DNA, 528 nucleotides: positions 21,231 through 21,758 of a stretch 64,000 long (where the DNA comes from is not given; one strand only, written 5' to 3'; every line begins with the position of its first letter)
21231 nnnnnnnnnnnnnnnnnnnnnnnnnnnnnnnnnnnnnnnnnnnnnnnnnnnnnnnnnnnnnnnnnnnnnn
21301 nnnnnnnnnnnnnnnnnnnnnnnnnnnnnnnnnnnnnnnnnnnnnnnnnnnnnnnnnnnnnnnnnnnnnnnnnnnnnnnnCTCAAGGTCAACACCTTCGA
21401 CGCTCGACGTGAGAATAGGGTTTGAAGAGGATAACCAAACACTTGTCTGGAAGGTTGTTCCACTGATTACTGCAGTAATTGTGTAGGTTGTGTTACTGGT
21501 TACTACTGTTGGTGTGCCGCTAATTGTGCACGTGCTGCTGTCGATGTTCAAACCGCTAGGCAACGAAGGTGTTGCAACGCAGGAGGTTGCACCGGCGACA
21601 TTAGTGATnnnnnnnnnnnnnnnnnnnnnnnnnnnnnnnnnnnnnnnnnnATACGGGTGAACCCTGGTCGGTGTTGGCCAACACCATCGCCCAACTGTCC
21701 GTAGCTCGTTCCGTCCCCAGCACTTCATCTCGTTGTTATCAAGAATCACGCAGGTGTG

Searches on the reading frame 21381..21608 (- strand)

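Call 12: search_protein_families(library=pfam, max_evalue=10, proteins=[window:21381-21608:-])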
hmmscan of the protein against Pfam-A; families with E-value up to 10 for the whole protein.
seq(76 aa): 1 family
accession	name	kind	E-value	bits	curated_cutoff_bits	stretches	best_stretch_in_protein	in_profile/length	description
PF05345.18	He_PIG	-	9.1e-10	39.3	24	1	7-53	37-87/96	Putative Ig domain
